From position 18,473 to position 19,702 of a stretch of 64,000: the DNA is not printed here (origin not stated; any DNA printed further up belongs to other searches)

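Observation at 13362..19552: Three-member family of signal-anchored proteins with thrombospondin-type-3-like Ca-binding repeats bracketing the kbl-tdh operon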

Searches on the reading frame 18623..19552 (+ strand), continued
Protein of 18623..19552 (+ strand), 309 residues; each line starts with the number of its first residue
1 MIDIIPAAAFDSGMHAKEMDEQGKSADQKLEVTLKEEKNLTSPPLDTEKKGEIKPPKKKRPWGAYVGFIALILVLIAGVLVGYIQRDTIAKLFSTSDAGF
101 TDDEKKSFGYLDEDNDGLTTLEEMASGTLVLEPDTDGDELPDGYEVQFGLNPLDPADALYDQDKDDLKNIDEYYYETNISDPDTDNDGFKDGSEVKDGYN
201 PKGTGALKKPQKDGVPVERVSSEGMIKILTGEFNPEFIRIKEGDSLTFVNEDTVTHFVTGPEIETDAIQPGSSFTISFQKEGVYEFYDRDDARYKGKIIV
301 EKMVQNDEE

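Call 90: search_solved_structures(query=A2, max_evalue=0.01, show_alignments=2)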
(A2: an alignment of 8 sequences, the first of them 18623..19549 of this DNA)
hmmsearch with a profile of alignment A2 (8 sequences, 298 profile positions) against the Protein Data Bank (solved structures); distinct sequences matched with E-value up to 0.01: 33.
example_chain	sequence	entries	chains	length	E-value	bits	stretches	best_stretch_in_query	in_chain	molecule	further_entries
9cck_A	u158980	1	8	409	4.6e-11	45.8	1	221-290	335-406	Copper-containing nitrite reductase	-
1bxu_A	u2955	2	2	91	1.8e-08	37.3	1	224-293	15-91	PLASTOCYANIN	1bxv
4p5r_A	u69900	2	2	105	1.2e-06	31.3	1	216-293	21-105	Amicyanin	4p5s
1sf3_A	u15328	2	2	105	1.4e-06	31.1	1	216-293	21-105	Amicyanin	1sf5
2gb2_A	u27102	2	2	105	1.7e-06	30.8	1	216-293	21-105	Amicyanin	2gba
3ie9_A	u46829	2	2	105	1.9e-06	30.6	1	216-293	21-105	Amicyanin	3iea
3ply_A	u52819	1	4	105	2.1e-06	30.5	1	216-293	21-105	Amicyanin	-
1mda_A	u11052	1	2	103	2.3e-06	30.4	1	216-293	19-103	AMICYANIN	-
1aac_A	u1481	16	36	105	2.4e-06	30.4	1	216-293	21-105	AMICYANIN | PROTEIN (AMICYANIN)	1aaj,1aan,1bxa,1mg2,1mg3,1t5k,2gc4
2qdv_A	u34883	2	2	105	3.5e-06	29.8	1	216-293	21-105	Amicyanin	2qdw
2plt_A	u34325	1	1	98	3.7e-06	29.7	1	224-293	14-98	PLASTOCYANIN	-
1sfd_A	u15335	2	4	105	4.6e-06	29.4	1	216-293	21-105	Amicyanin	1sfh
2idt_A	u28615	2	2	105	5.9e-06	29.1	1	216-293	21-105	Amicyanin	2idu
2idq_A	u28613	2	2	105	6e-06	29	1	216-293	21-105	Amicyanin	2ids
3rym_A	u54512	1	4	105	7.9e-06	28.6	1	216-293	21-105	Amicyanin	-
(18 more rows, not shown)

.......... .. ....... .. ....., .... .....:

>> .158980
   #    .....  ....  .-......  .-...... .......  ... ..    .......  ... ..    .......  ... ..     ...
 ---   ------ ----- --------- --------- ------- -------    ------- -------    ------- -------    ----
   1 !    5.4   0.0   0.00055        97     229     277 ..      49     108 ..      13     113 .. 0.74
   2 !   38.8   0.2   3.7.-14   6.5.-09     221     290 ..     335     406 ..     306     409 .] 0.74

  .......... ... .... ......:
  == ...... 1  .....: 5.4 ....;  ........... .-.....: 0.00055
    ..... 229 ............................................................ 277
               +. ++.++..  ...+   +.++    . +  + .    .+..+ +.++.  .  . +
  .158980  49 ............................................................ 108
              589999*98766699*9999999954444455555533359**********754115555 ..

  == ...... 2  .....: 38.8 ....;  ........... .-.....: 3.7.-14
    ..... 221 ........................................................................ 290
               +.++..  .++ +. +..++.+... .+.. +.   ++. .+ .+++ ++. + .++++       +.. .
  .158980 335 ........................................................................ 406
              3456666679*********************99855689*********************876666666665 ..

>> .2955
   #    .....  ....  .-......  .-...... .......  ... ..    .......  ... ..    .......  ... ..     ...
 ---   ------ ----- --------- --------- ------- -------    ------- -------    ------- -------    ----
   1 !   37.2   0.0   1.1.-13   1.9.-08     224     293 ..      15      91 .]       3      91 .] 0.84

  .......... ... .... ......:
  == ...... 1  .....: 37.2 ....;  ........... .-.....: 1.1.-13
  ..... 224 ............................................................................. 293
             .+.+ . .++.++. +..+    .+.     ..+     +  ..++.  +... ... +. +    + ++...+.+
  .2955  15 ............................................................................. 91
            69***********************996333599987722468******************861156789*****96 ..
